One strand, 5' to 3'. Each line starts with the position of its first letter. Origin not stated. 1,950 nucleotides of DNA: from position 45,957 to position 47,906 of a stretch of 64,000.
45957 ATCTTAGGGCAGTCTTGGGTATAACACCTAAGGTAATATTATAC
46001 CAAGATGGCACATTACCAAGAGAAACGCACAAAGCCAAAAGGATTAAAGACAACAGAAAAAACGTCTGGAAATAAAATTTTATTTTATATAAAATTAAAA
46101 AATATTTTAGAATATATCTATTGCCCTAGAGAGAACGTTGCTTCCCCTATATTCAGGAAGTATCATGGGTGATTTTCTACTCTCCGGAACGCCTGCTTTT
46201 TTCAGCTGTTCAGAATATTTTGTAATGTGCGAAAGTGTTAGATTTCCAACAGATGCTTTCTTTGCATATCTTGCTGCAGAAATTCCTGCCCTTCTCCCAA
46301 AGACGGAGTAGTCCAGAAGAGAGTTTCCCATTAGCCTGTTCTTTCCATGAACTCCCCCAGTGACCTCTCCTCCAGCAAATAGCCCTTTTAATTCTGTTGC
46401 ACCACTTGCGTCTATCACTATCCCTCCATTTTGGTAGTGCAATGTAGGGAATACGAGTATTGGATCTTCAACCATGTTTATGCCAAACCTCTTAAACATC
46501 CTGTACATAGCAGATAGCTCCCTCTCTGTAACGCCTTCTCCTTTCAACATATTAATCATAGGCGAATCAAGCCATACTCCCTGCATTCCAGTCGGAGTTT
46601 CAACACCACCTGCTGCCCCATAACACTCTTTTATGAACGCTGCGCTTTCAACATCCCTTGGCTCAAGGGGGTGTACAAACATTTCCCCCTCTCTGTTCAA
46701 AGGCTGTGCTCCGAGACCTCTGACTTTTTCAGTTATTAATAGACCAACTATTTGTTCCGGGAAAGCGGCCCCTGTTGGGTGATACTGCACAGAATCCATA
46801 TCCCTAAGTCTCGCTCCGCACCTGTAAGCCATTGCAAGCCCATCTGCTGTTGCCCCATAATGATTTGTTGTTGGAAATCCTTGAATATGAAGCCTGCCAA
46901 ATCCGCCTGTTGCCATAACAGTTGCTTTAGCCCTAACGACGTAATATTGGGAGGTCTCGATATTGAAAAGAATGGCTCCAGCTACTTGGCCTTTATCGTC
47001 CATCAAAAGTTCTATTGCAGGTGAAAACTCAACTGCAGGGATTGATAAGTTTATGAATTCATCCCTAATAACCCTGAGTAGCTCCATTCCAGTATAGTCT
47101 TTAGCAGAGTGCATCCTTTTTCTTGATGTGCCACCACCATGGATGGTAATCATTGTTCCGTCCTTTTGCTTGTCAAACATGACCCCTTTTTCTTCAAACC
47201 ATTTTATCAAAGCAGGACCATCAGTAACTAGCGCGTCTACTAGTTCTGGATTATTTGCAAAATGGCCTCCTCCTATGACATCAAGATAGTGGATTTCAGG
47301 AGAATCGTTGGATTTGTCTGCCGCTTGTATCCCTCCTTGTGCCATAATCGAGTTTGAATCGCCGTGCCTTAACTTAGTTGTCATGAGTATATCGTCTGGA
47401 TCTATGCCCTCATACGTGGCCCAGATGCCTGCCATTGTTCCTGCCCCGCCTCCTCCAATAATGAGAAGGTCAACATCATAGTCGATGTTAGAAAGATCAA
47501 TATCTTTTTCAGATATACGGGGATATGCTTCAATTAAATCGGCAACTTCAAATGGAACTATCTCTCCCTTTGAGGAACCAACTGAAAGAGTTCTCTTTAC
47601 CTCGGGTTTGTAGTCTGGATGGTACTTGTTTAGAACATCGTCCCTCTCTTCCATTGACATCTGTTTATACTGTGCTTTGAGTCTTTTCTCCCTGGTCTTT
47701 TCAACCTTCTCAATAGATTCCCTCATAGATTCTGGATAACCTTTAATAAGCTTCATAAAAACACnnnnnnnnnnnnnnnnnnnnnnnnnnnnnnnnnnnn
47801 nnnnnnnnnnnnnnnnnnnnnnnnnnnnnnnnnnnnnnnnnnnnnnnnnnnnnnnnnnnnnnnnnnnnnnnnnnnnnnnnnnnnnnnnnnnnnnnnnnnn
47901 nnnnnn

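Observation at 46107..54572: Single operon combining HdrA-MvhD-MvhG-MvhA with HdrC-like, HdrB-like, SdhB-like and FrdA/TfrA-like genes: candidate H2-dependent (bifurcating) fumarate reductase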

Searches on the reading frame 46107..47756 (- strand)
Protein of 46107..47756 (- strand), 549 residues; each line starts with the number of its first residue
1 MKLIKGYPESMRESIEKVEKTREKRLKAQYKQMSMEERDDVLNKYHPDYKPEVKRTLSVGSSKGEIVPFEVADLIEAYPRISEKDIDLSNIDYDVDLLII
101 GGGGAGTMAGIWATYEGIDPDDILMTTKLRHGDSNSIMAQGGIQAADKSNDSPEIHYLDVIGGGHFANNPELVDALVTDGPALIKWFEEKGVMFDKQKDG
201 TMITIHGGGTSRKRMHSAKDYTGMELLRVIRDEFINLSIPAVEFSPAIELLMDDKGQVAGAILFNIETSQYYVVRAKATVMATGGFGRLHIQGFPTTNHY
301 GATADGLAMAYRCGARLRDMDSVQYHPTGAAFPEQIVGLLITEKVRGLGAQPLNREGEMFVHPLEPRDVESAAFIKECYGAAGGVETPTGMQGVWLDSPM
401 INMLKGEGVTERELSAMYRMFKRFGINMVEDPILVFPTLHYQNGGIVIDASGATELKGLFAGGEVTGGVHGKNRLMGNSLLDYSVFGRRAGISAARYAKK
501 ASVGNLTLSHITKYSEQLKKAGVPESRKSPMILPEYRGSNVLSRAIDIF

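Call 3: search_protein_families(library=pfam, proteins=[window:46107-47756:-])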
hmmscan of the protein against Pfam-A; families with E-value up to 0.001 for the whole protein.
window:46107-47756:- (549 aa): 2 families
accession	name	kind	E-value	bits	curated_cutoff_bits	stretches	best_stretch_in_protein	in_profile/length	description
PF00890.30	FAD_binding_2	-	2.3e-65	221.9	20.4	1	96-480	1-414/414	FAD binding domain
PF03486.20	HI0933_like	-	0.0003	20.8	50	0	96-387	2-197/244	HI0933-like protein Rossmann domain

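Call 4: search_protein_families(library=ncbifam, proteins=[window:46107-47756:-])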
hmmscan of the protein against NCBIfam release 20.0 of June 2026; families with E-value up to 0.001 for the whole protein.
window:46107-47756:- (549 aa): 41 families (the best 25 are shown)
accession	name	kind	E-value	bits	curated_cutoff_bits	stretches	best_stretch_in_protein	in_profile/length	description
NF004900.0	PRK06263.1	equivalog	5e-94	315.8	718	1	93-521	6-427/546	fumarate reductase (CoM/CoB) subunit TfrA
TIGR01812.1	sdhA_frdA_Gneg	subfamily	2.2e-82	277.3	567.3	1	96-521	1-427/568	succinate dehydrogenase or fumarate reductase, flavoprotein subunit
TIGR00551.1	nadB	equivalog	1.8e-77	261.1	452.75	1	95-503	3-394/489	L-aspartate oxidase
NF005866.0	PRK07803.1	equivalog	2.7e-76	257.1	819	2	93-362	7-285/631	fumarate reductase/succinate dehydrogenase flavoprotein subunit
NF005867.0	PRK07804.1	equivalog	1.1e-75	255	639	1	94-506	18-425/548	L-aspartate oxidase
NF004724.0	PRK06069.1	subfamily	2.7e-69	233.9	826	1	95-517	6-433/577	succinate dehydrogenase/fumarate reductase flavoprotein subunit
NF005978.0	PRK08071.1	equivalog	1.1e-67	228.7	621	1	96-502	5-392/514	L-aspartate oxidase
NF005636.0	PRK07395.1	subfamily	8.5e-67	225.6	723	1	89-494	7-402/560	L-aspartate oxidase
NF005701.0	PRK07512.1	equivalog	8.2e-65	219.1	528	1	96-505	11-404/516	L-aspartate oxidase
NF004613.0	PRK05945.1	equivalog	4.5e-64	217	824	1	94-512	3-427/575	succinate dehydrogenase/fumarate reductase flavoprotein subunit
NF006686.0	PRK09231.1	equivalog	1.1e-63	215.7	854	1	94-506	5-423/598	fumarate reductase (quinol) flavoprotein subunit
TIGR01816.1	sdhA_forward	equivalog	2e-62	211.2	727.35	1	95-503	3-421/584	succinate dehydrogenase flavoprotein subunit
TIGR01176.1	fum_red_Fp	equivalog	6.5e-61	206.6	932.7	1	95-505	4-420/580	fumarate reductase (quinol) flavoprotein subunit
NF004820.0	PRK06175.1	equivalog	7.1e-61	206.4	472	1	94-518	4-407/433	L-aspartate oxidase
TIGR01813.1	flavo_cyto_c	subfamily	4.1e-59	200.5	285.45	2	96-378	1-290/444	flavocytochrome c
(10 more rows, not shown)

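Call 11: search_solved_structures(query=window:46107-47756:-, show_alignments=4, max_evalue=1e-10)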
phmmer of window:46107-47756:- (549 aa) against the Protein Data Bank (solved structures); distinct sequences matched with E-value up to 1e-10: 53.
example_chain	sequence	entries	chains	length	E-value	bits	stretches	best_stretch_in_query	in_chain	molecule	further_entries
7d6v_A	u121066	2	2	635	2.3e-60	207.9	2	94-364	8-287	Succinate dehydrogenase subunit A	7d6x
2b76_A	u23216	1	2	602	2.3e-51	178.2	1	93-506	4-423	Fumarate reductase flavoprotein subunit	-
3p4p_A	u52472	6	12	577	5.3e-51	177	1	93-506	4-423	Fumarate reductase flavoprotein subunit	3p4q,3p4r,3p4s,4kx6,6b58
1kf6_A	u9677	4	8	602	6.3e-51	176.7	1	93-506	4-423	FUMARATE REDUCTASE FLAVOPROTEIN | Fumarate reductase flavoprotein subunit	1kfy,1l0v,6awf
5vpn_A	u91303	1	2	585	1.5e-50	175.5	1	93-506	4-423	Fumarate reductase flavoprotein subunit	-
3cir_A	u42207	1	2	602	2.7e-50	174.6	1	93-506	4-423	Fumarate reductase flavoprotein subunit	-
1nek_A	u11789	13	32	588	1.7e-47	165.4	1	95-495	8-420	Succinate dehydrogenase flavoprotein subunit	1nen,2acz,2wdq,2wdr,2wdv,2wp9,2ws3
1ksu_A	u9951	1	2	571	4.4e-47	164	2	82-377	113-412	flavocytochrome c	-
1q9i_A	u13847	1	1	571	1.9e-46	161.9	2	82-377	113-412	flavocytochrome c3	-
1p2h_A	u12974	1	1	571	2.1e-46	161.8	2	82-377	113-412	flavocytochrome c3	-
1p2e_A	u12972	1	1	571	2.1e-46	161.8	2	82-377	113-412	flavocytochrome c3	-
1qjd_A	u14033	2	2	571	2.1e-46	161.8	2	82-377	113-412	FLAVOCYTOCHROME C3 | Fumarate reductase flavoprotein subunit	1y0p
1jry_A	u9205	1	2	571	5.5e-46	160.4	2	82-377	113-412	FLAVOCYTOCHROME C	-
2b7s_A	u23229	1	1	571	5.6e-46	160.4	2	82-377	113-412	Fumarate reductase flavoprotein subunit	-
2b7r_A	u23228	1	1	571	6e-46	160.3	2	82-377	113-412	Fumarate reductase flavoprotein subunit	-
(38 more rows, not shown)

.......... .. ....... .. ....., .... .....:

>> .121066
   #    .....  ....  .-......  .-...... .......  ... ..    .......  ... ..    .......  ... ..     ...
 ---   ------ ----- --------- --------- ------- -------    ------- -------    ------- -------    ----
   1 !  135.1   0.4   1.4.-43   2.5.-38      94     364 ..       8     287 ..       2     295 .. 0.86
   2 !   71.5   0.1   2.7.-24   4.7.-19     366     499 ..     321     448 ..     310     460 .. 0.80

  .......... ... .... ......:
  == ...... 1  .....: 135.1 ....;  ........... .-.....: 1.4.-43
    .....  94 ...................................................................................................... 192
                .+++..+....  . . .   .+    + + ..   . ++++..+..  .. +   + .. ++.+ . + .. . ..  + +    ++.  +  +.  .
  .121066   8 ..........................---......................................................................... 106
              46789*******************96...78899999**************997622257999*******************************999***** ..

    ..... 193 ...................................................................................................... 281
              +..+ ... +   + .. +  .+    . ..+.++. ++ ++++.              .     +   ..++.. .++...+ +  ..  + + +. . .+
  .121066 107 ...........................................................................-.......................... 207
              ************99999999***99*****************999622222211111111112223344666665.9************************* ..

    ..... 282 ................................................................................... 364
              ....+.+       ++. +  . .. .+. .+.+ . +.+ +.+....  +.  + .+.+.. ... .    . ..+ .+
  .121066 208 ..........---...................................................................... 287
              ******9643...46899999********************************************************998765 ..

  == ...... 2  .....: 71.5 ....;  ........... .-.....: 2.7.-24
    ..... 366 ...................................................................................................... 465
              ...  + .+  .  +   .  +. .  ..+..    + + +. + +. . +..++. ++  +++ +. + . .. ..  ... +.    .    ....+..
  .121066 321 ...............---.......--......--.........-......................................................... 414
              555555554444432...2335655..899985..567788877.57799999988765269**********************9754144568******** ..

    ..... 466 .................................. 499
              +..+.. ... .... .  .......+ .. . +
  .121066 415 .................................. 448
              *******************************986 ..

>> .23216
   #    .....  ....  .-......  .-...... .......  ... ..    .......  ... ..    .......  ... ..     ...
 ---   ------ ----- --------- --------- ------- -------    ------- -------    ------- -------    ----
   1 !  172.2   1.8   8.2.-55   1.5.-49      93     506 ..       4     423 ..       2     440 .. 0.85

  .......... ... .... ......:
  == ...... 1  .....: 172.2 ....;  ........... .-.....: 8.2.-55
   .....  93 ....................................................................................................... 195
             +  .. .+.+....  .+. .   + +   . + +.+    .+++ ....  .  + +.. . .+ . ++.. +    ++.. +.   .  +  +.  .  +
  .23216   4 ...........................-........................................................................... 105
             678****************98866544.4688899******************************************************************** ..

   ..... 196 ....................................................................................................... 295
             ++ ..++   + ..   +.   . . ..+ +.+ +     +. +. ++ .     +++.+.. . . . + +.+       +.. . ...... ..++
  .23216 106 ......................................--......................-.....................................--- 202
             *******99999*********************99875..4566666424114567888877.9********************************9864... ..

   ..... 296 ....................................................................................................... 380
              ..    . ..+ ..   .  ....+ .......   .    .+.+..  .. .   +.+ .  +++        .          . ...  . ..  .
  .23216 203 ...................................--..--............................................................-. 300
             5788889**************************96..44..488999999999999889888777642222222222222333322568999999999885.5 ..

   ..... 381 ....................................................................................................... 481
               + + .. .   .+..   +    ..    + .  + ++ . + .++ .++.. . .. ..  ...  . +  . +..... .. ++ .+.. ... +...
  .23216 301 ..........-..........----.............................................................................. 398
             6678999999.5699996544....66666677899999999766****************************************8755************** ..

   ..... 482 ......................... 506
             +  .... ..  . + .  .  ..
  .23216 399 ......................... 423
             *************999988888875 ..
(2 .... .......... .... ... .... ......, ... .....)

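Call 13: find_homologous_proteins(query=window:46107-47756:-, max_evalue=1e-20)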
Query window:46107-47756:- (549 aa): 8000 proteins with E <= 1e-20 among 8000 candidates; the best 120 are listed.
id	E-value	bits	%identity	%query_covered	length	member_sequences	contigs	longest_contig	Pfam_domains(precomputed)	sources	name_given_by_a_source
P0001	0.0e+0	1155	91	100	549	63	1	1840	PF00890.31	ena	-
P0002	1.8e-272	923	72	100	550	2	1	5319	PF00890.31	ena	-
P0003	1.9e-269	913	71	100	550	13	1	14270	PF00890.31,PF07992.21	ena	-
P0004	2.9e-269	912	70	100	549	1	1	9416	PF00890.31,PF07992.21,PF03486.21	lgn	-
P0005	4.5e-269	912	71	100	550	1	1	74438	PF00890.31,PF07992.21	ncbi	-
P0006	5.9e-269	911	71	100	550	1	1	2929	PF00890.31,PF07992.21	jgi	-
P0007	5.3e-268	908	70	100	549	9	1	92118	PF00890.31,PF07992.21,PF03486.21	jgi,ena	jgi:succinate dehydrogenase / fumarate reductase flavoprotein subunit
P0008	5.5e-268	908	71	100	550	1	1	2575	PF00890.31,PF07992.21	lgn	-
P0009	1.1e-267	907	70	100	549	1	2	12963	PF00890.31,PF07992.21,PF03486.21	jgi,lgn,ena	-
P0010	3.2e-267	905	70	100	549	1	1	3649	PF00890.31,PF07992.21,PF03486.21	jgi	-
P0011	3.8e-267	905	70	100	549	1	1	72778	PF00890.31,PF07992.21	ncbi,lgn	-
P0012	4.1e-267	905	70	100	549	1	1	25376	PF00890.31,PF07992.21,PF03486.21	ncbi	-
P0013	5.6e-267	905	70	100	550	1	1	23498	PF00890.31,PF07992.21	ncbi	-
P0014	1.1e-266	904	70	100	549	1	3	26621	PF00890.31,PF07992.21,PF03486.21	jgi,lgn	jgi:succinate dehydrogenase/fumarate reductase flavoprotein subunit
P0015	9.4e-266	901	70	100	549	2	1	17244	PF00890.31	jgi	jgi:succinate dehydrogenase / fumarate reductase flavoprotein subunit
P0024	3.3e-265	899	70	100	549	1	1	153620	PF00890.31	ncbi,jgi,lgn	ncbi:MAG: FAD-binding protein [Candidatus Methanofastidiosia archaeon]|jgi:succinate dehydrogenase /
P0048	5.3e-262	888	70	99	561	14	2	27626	PF00890.31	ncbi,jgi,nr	ncbi:MAG: FAD-binding protein [Candidatus Acetothermia bacterium]|jgi:succinate dehydrogenase / fuma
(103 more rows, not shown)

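Call 14: find_encoding_contigs(protein=window:46107-47756:-, flank=10000, max_places=3)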
Protein window:46107-47756:- (549 aa): no gene with exactly this product is on record in the collection.

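Call 15: find_encoding_contigs(protein=P0024, flank=10000, max_places=2)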
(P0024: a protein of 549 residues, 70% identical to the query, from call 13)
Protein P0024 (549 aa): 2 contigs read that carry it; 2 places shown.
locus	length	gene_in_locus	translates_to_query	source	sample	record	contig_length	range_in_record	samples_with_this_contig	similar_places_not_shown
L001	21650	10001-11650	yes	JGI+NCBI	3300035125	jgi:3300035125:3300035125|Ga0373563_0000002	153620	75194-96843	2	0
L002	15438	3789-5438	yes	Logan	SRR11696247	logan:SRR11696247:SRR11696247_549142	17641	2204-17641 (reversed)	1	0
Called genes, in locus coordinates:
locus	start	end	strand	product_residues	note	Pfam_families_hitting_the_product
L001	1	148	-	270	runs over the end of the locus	PF01522:Polysacc_deac_1, PF11959:DUF3473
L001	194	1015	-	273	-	PF01944:SpoIIM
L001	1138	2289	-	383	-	-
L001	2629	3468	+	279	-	PF02737:3HCDH_N, PF03721:UDPG_MGDP_dh_N (faint), PF00725:3HCDH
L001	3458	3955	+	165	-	PF01661:Macro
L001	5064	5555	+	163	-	-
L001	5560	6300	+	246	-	PF20582:UPF0758_N, PF04002:RadC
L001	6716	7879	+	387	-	PF01321:Creatinase_N, PF00557:Peptidase_M24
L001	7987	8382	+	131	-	PF12838:Fer4_7 (weak), PF13183:Fer4_8, PF13187:Fer4_9 (weak), PF13534:Fer4_17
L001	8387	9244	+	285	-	PF02754:CCG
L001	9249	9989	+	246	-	PF13534:Fer4_17 (faint), PF00111:Fer2 (weak), PF13510:Fer2_4 (weak), PF13183:Fer4_8 (weak), PF13237:Fer4_10 (weak), PF12838:Fer4_7, PF13187:Fer4_9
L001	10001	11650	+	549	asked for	PF00890:FAD_binding_2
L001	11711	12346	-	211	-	-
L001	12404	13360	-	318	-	PF04014:MazE_antitoxin, PF01895:PhoU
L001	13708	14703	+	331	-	-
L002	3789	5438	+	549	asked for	PF00890:FAD_binding_2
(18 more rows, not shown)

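Call 16: find_encoding_contigs(protein=P0048, flank=10000, max_places=2)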
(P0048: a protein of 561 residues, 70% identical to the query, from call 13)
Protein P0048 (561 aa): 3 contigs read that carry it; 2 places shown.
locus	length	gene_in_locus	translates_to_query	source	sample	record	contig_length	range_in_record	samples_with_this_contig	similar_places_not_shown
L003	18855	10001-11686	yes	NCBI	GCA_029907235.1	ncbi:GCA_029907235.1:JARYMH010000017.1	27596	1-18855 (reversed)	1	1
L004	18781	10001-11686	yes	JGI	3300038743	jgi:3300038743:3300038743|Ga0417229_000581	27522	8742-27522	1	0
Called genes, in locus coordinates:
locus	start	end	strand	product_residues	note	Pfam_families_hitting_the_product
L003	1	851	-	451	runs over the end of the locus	PF14691:Fer4_20, PF02826:2-Hacid_dh_C (faint), PF00070:Pyr_redox (faint), PF01134:GIDA (faint), PF01266:DAO, PF07992:Pyr_redox_2, PF12831:FAD_oxidored (weak), PF13450:NAD_binding_8, +6 more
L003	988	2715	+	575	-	PF02310:B12-binding, PF04055:Radical_SAM (weak)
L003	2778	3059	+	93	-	PF13183:Fer4_8 (faint), PF25160:LdpA_Fe-S-bd (faint), PF00037:Fer4 (faint), PF12797:Fer4_2 (faint), PF12837:Fer4_6 (faint), PF13237:Fer4_10 (weak), PF12838:Fer4_7, PF13187:Fer4_9 (weak), +2 more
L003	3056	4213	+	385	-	PF01855:POR_N, PF17147:PFOR_II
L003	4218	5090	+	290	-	PF02775:TPP_enzyme_C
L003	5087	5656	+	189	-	PF01558:POR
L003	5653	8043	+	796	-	PF00890:FAD_binding_2, PF01134:GIDA (weak), PF07992:Pyr_redox_2, PF12831:FAD_oxidored, PF00037:Fer4, PF14697:Fer4_21, PF25160:LdpA_Fe-S-bd, PF02662:FlpD, +11 more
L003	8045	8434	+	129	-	PF13183:Fer4_8, PF13237:Fer4_10 (weak), PF12838:Fer4_7 (faint), PF13187:Fer4_9, PF13534:Fer4_17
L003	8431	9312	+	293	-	PF02754:CCG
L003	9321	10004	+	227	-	PF13534:Fer4_17 (faint), PF13183:Fer4_8 (faint), PF13237:Fer4_10 (weak), PF12838:Fer4_7, PF13187:Fer4_9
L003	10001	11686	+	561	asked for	PF00890:FAD_binding_2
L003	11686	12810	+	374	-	PF12838:Fer4_7 (faint), PF13183:Fer4_8, PF13187:Fer4_9, PF13237:Fer4_10, PF02754:CCG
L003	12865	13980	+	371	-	PF00180:Iso_dh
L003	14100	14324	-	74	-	PF10049:DUF2283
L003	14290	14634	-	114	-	PF18810:PBECR2 (weak)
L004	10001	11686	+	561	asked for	PF00890:FAD_binding_2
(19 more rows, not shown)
